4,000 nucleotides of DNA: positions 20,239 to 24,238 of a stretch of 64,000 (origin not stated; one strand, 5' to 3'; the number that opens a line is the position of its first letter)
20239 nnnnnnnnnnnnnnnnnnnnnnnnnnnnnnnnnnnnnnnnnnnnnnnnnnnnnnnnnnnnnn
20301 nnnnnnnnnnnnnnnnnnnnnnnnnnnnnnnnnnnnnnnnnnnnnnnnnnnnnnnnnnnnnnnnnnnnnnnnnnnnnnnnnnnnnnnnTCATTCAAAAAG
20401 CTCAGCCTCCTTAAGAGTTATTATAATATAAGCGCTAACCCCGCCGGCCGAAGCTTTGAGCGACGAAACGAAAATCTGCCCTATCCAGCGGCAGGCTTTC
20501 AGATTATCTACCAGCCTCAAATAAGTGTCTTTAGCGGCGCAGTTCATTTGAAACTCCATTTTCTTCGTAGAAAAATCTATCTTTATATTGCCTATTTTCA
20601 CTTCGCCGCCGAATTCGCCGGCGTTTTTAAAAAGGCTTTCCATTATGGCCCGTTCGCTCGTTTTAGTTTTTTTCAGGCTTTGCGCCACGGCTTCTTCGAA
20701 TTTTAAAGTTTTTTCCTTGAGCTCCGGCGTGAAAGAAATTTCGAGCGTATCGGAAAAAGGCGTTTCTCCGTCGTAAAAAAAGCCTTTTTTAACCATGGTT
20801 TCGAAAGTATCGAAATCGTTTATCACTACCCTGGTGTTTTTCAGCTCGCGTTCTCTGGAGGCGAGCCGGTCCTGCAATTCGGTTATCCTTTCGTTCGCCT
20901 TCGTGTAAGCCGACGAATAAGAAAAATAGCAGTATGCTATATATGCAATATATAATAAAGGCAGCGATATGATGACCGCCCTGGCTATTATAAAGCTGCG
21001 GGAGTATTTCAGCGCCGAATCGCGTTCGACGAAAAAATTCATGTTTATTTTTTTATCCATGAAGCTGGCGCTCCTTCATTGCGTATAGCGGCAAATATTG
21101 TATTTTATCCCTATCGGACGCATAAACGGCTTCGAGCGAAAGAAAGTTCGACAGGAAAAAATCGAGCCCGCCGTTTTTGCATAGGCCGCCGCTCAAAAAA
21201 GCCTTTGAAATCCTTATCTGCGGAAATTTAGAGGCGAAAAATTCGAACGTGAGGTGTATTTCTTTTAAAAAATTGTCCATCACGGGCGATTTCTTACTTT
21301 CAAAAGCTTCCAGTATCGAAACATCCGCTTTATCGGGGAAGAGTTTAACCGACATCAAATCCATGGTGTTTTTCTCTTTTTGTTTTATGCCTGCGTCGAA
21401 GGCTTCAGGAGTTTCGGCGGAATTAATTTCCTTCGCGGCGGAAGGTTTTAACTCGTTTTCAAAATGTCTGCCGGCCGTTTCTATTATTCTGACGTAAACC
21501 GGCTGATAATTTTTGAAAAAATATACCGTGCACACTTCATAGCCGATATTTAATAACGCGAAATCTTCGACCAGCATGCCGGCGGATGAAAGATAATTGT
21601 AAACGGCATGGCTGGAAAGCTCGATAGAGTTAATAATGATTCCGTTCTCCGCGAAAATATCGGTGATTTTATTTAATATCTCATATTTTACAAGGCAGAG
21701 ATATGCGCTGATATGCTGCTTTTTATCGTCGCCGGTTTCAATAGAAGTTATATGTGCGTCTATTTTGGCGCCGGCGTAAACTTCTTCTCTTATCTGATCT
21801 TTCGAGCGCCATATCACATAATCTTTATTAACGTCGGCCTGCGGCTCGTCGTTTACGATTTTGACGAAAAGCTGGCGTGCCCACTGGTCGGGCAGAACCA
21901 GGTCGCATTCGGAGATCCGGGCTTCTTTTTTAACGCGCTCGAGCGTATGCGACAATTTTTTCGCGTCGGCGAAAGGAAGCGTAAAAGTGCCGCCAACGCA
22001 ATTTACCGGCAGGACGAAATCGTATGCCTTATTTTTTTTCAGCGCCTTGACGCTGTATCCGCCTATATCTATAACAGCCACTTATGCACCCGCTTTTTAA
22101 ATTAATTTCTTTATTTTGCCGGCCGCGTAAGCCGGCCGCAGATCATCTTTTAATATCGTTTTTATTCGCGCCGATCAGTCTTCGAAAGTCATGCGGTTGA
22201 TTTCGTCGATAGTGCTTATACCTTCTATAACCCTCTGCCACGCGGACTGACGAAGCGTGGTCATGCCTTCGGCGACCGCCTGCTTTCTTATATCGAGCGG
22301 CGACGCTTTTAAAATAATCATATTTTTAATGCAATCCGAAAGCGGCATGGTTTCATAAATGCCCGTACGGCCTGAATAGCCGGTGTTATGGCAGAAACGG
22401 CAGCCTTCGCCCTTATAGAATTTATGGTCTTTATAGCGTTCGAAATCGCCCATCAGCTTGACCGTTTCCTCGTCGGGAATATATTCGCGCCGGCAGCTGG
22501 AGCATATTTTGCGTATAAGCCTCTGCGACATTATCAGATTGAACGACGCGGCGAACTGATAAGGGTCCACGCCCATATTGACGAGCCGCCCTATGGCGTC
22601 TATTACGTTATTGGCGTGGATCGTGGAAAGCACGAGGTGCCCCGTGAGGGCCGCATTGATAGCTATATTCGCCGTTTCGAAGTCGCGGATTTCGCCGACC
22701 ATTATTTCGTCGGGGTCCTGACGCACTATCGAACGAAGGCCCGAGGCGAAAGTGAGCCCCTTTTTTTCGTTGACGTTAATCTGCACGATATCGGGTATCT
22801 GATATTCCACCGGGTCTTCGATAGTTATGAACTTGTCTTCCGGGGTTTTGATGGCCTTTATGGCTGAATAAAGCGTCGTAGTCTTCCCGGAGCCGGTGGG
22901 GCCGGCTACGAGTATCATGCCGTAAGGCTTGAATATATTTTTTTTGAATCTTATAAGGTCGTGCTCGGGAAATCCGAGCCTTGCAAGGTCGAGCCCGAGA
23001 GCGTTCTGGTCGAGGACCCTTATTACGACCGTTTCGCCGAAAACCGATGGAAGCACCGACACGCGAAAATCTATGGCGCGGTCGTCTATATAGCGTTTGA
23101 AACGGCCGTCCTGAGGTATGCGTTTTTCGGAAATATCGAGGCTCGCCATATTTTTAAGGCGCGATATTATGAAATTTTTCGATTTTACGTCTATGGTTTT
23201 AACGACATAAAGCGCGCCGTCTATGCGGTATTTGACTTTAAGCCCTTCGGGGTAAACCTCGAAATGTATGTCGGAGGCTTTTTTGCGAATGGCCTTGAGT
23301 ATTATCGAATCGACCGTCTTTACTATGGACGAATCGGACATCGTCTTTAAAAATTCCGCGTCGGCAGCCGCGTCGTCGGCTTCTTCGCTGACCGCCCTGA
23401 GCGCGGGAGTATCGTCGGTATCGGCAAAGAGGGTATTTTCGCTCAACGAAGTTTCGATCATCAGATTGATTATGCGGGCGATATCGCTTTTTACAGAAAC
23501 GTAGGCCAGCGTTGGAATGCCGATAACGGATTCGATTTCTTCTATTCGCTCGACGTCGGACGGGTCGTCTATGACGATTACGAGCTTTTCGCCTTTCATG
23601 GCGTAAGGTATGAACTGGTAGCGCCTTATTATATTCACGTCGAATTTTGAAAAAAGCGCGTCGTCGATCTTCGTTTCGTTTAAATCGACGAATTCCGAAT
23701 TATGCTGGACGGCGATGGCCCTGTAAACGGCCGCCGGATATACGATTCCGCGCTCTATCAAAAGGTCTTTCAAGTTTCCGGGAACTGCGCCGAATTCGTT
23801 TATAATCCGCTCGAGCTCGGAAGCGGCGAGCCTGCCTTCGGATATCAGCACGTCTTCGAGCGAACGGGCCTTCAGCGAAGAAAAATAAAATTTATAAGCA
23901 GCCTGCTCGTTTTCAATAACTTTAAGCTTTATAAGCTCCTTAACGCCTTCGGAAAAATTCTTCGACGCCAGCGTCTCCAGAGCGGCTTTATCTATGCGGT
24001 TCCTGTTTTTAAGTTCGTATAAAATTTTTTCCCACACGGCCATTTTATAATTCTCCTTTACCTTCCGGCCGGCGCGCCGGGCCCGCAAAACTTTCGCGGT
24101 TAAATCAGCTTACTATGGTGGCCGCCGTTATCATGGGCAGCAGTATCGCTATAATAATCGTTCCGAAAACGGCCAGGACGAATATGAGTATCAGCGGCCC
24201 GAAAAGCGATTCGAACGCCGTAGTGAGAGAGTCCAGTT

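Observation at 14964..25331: Type IV pilus/T2SS-like locus with four paralogous pseudopilins, no secretin or peptidase in view, and a 1007-aa GAF-PAS hybrid kinase inside the pilin genes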

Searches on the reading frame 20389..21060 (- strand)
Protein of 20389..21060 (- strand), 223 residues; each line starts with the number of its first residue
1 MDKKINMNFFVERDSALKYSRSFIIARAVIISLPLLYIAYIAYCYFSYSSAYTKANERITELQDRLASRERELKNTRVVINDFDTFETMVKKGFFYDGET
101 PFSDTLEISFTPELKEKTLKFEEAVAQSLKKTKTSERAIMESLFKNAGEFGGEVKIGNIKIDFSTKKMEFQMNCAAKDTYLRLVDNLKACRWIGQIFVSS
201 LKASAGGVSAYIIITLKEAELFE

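Call 3: search_protein_families(library=pfam, proteins=[window:20389-21060:-], max_evalue=0.1)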
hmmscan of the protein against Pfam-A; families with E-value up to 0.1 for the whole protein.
window:20389-21060:- (223 aa): 1 family
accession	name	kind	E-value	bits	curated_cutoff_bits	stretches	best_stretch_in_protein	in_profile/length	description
PF06745.19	ATPase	-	0.0036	17.2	26.6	0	110-211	74-174/231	KaiC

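Call 4: search_protein_families(library=ncbifam, proteins=[window:20389-21060:-], max_evalue=0.1)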
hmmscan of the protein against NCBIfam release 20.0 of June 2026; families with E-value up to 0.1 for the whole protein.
window:20389-21060:- (223 aa): 1 family
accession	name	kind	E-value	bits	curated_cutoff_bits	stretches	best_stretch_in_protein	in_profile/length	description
NF045780.1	TrlF_fam_ATP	equivalog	0.037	12.7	350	1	50-182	512-627/944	TrlF family AAA-like ATPase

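Call 31: search_solved_structures(query=A2, max_evalue=10)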
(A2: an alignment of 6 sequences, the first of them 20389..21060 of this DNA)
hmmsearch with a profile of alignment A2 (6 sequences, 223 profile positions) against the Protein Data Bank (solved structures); distinct sequences matched with E-value up to 10: 2.
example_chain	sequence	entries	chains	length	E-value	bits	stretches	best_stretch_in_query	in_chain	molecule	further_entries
1ei3_A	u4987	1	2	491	0.074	16.1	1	112-143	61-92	FIBRINOGEN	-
1m1j_A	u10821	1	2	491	0.076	16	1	112-143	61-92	Fibrinogen alpha subunit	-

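Call 55: find_homologous_proteins(query=window:20389-21060:-, max_evalue=0.01)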
Query window:20389-21060:- (223 aa): 6 proteins with E <= 0.01 among 326 candidates.
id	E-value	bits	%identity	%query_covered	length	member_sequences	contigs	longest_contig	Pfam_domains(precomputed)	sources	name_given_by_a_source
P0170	4.5e-138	475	100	100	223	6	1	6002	-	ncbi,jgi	-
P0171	1.2e-116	406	85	100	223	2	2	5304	-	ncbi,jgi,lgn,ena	-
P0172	7.6e-79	282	57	100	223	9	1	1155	-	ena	-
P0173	2.9e-68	248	54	100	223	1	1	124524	-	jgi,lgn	jgi:hypothetical protein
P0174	9.3e-68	246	52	100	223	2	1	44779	-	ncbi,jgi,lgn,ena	-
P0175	3.3e-55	205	43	100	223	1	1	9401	-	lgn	-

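Call 63: predict_structure(alignment_id=A8)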
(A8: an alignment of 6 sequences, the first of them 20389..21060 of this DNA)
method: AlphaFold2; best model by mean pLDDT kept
length: 223 residues; sequences in the alignment: 6
mean_pLDDT: 51.9   pTM: 0.39
mean pLDDT of the five models: 51.9, 49.1, 48.6, 48.0, 46.7
residues with pLDDT >= 90: 0; 70-90: 23; 50-70: 109; < 50: 91
segments of 3 or more residues with pLDDT < 50: 1-18, 70-133, 219-223
pLDDT, mean of each block of 10 residues (from residue 1): 37 44 59 62 56 56 54 34 29 27 33 40 38 51 62 61 61 74 74 68 63 61 35
secondary structure, 60 per line:
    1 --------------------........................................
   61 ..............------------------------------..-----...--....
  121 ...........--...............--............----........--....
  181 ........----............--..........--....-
elements in order: H21-74 H117-131 H134-148 E154-162 E167-174 H177-188 E193-204 E207-216 H219-222

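Call 67: fold_search(model_id=the predicted structure, library=pdb)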
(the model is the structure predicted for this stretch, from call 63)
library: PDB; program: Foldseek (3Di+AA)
matches with E <= 10: 983; with E <= 0.001: 0
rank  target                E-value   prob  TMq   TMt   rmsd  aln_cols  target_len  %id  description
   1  5n7l                  5.9e-03  1.00  0.30  0.75   2.3        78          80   15  Crystal structure of the periplasmic domain of XcpY, tI crystal form. (released 2018-03-14)
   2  6ghu_A                6.7e-03  1.00  0.25  0.59   4.1        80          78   22  Crystal structure of the periplasmic domain of XcpY, oP crystal form. (released 2018-11-21)
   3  2w7v_A                1.9e-02  1.00  0.32  0.77   2.8        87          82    9  periplasmic domain of EpsL from Vibrio parahaemolyticus (released 2010-03-31)
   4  5hl8_A                2.9e-02  1.00  0.32  0.78   2.7        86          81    7  1.93 Angstrom resolution crystal structure of a pullulanase-specific type II secretion system integral cytoplasmic mem (released 2016-01-27)
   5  2rjz_A                6.0e-02  0.66  0.21  0.32  14.4       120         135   10  Crystal structure of the type 4 fimbrial biogenesis protein PilO from Pseudomonas aeruginosa (released 2007-11-06)
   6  5uvr                  7.6e-02  0.85  0.18  0.38   7.7        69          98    7  The core region of PilO from the type IV pilus system of Pseudomonas aeruginosa (released 2018-02-21)
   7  7amv_A                9.7e-02  0.92  0.20  0.04   5.1        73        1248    8  Atomic structure of the poxvirus transcription pre-initiation complex in the initially melted state (released 2021-10-06)
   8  2rjz_B                9.7e-02  0.66  0.24  0.38  14.7       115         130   10  Crystal structure of the type 4 fimbrial biogenesis protein PilO from Pseudomonas aeruginosa (released 2007-11-06)
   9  7mwr_A                1.0e-01  0.90  0.26  0.28   5.3        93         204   12  Structure of De Novo designed beta sheet heterodimer LHD101A53/B4 (released 2022-01-19)
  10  9i5x_W                1.1e-01  0.63  0.15  0.31  10.6        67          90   10  Porphyromonas gingivalis 70S ribosome (W83 Strain) (released 2025-08-20)
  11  3jc8_Oa               1.2e-01  0.38  0.20  0.23  15.3       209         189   11  Architectural model of the type IVa pilus machine in a piliated state (released 2016-03-16)
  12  7jsr_B                1.4e-01  0.94  0.23  0.04   3.7        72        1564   14  Crystal structure of the large glutamate dehydrogenase composed of 180 kDa subunits from Mycobacterium smegmatis (released 2021-06-09)
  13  8p0j_A                1.4e-01  0.89  0.20  0.04   5.0        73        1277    8  Cryo EM map and model of the vaccinia RNA polymerase intermediate pre-initiation open promoter complex (released 2024-05-22)
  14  6rid_A                1.5e-01  0.84  0.20  0.04   5.7        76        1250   10  Structure of Vaccinia Virus DNA-dependent RNA polymerase elongation complex (released 2019-12-18)
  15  9ex9_A                1.6e-01  0.57  0.19  0.04   9.9        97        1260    9  Cryo EM map and model of the vaccinia minimal RNA polymerase (released 2025-04-16)
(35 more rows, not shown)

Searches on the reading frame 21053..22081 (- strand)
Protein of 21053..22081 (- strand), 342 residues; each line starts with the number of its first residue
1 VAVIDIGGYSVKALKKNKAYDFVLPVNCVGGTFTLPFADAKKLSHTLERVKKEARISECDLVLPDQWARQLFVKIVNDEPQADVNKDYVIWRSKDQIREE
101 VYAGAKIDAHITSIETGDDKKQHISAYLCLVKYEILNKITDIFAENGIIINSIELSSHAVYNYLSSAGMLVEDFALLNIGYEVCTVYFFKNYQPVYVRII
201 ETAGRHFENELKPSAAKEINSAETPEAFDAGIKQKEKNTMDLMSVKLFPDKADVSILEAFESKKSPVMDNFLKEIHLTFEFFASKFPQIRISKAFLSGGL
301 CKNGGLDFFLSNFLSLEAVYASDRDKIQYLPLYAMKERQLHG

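Call 3: search_protein_families(library=pfam, proteins=[window:21053-22081:-], max_evalue=0.1)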
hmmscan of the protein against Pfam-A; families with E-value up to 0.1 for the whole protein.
window:21053-22081:- (342 aa): 4 families
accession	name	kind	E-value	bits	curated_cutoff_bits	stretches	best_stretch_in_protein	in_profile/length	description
PF11104.14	PilM_2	-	3.7e-06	26.6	27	1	154-327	163-311/340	Type IV pilus assembly protein PilM;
PF14450.12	FtsA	-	0.00024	21.9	31.8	1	175-225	1-51/127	Cell division protein FtsA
PF01842.31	ACT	-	0.0034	17.6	27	1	135-158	13-36/66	ACT domain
PF13127.11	DUF3955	-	0.071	13.5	22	0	160-181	22-43/59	Protein of unknown function (DUF3955)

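Call 4: search_protein_families(library=ncbifam, proteins=[window:21053-22081:-], max_evalue=0.1)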
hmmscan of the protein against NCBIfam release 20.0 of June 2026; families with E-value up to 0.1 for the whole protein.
window:21053-22081:- (342 aa): 2 families
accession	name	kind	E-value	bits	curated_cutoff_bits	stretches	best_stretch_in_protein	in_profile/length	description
TIGR01175.1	pilM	subfamily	1.1e-09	37.8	133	1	122-322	131-314/348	type IV pilus assembly protein PilM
NF045709.1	Amuc_1101_fam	equivalog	0.083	11.7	650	0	123-208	128-213/608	Amuc_1101 family PilM-like pilus complex protein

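Call 60: find_related_loci(query=A9, collection=genome_contigs, flank=10000)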
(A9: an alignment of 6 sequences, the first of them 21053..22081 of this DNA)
Query A9 (342 aa) in genome_contigs; peptide patterns used: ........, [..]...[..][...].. (x = any residue, [..] = any of these).
252 stretches matched a pattern; 6 encode a relative of the query (tblastn E <= 1e-3); 6 distinct loci.
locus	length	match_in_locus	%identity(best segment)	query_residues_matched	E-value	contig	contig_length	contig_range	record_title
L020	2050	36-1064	90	1-342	0e+0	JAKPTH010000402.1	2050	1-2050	MAG: bacterium isolate JPNA_metabat.86 k141_376000, whole genome shotgun sequence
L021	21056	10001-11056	70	1-340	1e-168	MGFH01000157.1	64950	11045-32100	MAG: Candidatus Wallbacteria bacterium GWC2_49_35 gwc2_scaffold_3413, whole genome shotgun sequence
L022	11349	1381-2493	61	1-338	3e-152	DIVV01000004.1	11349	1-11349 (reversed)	MAG TPA_asm: bacterium UBP16_UBA6123 isolate UBA6123 UBA6123_contig_13083, whole genome shotgun sequence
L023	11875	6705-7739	61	1-337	1e-143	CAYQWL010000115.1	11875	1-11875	MAG TPA_asm: uncultured bacterium isolate SRP263991_co4_139 genome assembly, contig: NODE_8413_length_11875_cov_5.171827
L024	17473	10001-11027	74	1-338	7e-125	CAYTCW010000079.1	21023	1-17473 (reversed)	MAG TPA_asm: uncultured bacterium isolate SRP192927_co10_55 genome assembly, contig: NODE_1484_length_21023_cov_9.876192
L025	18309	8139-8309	39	1-55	2e-5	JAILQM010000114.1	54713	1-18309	MAG: Eubacterium sp. isolate RUI358 k141_400425_flag=0_multi=15.9582_len=54713, whole genome shotgun sequence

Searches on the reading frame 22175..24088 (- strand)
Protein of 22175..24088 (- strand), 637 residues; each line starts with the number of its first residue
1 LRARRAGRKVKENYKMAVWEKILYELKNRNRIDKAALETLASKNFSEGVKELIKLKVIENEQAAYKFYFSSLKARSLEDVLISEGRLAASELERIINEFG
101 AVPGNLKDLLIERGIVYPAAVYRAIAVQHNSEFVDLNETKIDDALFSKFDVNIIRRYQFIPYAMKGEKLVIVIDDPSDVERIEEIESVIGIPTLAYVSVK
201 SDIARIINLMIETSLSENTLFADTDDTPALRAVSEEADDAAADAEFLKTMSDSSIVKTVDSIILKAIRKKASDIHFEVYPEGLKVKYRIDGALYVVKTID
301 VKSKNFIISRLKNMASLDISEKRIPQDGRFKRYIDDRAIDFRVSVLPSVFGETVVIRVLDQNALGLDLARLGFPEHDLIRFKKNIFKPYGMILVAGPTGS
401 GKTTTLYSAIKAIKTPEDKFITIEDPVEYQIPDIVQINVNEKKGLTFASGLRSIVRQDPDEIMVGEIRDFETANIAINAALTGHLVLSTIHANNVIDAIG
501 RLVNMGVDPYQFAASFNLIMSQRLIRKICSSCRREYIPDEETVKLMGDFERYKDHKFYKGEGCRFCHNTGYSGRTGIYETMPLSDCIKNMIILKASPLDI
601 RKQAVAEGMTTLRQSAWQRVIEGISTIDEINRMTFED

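Call 3: search_protein_families(library=pfam, proteins=[window:22175-24088:-], max_evalue=0.1)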
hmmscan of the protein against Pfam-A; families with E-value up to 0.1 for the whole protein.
window:22175-24088:- (637 aa): 12 families
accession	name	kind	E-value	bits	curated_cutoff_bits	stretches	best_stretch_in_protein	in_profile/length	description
PF00437.27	T2SSE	-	3.3e-130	434.5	24.9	1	251-632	4-370/370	Type II/IV secretion system protein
PF05157.20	MshEN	-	2e-14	53.8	23.1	1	131-210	3-83/90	MshEN domain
PF25199.1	nSTAND_NTPase5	-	0.00018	21.8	34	1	387-440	39-93/145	Novel STAND NTPase 5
PF13191.12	AAA_16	-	0.0028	18.6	32.6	1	388-484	24-111/167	AAA ATPase domain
PF04851.21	ResIII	-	0.0082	16.5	22.5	1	390-423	24-59/164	Type III restriction enzyme, res subunit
PF20720.3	nSTAND3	-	0.013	15.6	27.2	1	383-427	11-55/155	Novel STAND NTPase 3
PF13555.12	AAA_29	-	0.015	15.5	27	1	386-417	19-49/61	P-loop containing region of AAA domain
PF06414.18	Zeta_toxin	-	0.02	14.7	22.3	1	391-436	18-63/199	Zeta toxin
PF13476.12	AAA_23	-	0.025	15.6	27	0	387-411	18-40/201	AAA domain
PF13401.12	AAA_22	-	0.037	14.8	27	1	390-427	6-43/130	AAA domain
PF13173.12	AAA_14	-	0.042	14.3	27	0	391-429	4-43/129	AAA domain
PF02492.25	cobW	-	0.093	12.7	20.7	0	392-414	3-23/180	CobW/HypB/UreG, nucleotide-binding domain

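Call 4: search_protein_families(library=ncbifam, proteins=[window:22175-24088:-], max_evalue=0.1)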
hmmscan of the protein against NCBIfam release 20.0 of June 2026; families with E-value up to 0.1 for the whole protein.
window:22175-24088:- (637 aa): 25 families
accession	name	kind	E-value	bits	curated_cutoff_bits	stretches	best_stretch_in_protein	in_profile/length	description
TIGR02538.1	type_IV_pilB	equivalog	1.2e-175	585.3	675.65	1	77-635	2-563/564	type IV-A pilus assembly ATPase PilB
TIGR02533.1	type_II_gspE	equivalog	8.8e-156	519.3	630.25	1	149-634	4-486/486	type II secretion system ATPase GspE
NF053534.1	T4PilAsmATPsTfpB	equivalog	1.2e-123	413.5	850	1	121-633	68-581/584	type IV pilus assembly ATPase TfpB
NF007755.0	PRK10436.1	equivalog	8.9e-120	400.5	617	1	238-634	68-459/465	type II secretion system protein GspE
NF041000.1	ATPase_ComGA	equivalog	4.6e-80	268.4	300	1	261-526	2-266/267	competence type IV pilus ATPase ComGA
TIGR01420.1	pilT_fam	subfamily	1.2e-48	166.1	319.1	1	259-527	2-270/343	PilT/PilU family type 4a pilus ATPase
TIGR02525.1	plasmid_TraJ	equivalog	1.1e-24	87.1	368.3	1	367-518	131-285/372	plasmid transfer ATPase TraJ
NF058587.1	archaellum_moto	equivalog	9.4e-22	77.4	550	1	392-534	278-426/527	archaellum flagellar ATPase motor FlaI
TIGR02524.1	dot_icm_DotB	equivalog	2.3e-20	73.1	463.3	1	388-513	133-267/358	Dot/Icm type IV secretion system ATPase DotB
TIGR02788.1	VirB11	equivalog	9.6e-17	61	249.95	1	390-507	145-267/308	P-type DNA transfer ATPase VirB11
TIGR03819.1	heli_sec_ATPase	hypoth_equivalog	7.9e-16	58.2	373.15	1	346-506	132-301/340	TadA family conjugal transfer-associated ATPase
TIGR02782.1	TrbB_P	equivalog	1.7e-15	57.1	304.55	1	392-504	139-254/303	P-type conjugative transfer ATPase TrbB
NF010407.0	PRK13833.1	subfamily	5.3e-14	52.4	499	1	392-506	147-263/323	conjugal transfer protein TrbB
NF010469.0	PRK13894.1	subfamily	1.3e-13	51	508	1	389-503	149-265/320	conjugal transfer ATPase TrbB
NF010425.0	PRK13851.1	equivalog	9.3e-13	47.7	461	1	376-505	149-283/344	type IV secretion system protein VirB11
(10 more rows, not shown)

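Call 34: search_solved_structures(query=window:22175-24043:-, max_evalue=1e-30)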
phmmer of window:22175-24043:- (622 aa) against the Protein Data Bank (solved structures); distinct sequences matched with E-value up to 1e-30: 13.
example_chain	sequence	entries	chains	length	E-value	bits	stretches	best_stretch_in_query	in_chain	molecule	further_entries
5zfr_A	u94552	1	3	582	1.4e-129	436.3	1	57-622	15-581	Type IV pilus biogenesis ATPase PilB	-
6olj_C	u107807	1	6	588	1.6e-128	432.8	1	56-622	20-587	Type IV pilus biogenesis ATPase PilB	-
5tsg_B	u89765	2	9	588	2e-128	432.5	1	56-622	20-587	Type IV pilus biogenesis ATPase PilB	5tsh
6f8l_G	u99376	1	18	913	9e-123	413.9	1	58-621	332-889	Type IV pilus assembly protein PilF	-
3jc8_Ba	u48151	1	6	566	9.3e-122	410.5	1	62-617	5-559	Type IV-A pilus assembly ATPase PilB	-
4pht_A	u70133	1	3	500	9.3e-106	357.7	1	222-621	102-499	General secretory pathway protein E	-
4kss_A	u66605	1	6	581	1.3e-104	353.9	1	224-621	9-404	Type II secretion system protein E, hemolysin-coregulated protein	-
4ksr_A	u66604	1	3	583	1.3e-104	353.9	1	224-621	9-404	Type II secretion system protein E, Hemolysin-coregulated protein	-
1p9r_A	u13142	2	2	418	2.8e-104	352.8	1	222-617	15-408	General secretion pathway protein E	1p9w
5oiu_A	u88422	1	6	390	1.4e-100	340.5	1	236-620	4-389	Type IV pilus assembly protein PilF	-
5it5_F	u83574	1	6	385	5.6e-100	338.6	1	241-620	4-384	ATP binding motif-containing protein PilF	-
6ejf_A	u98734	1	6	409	5.6e-100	338.6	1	241-621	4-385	Type IV pilus assembly protein PilF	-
8dze_A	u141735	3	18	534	5.1e-35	124.1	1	242-619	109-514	BfpD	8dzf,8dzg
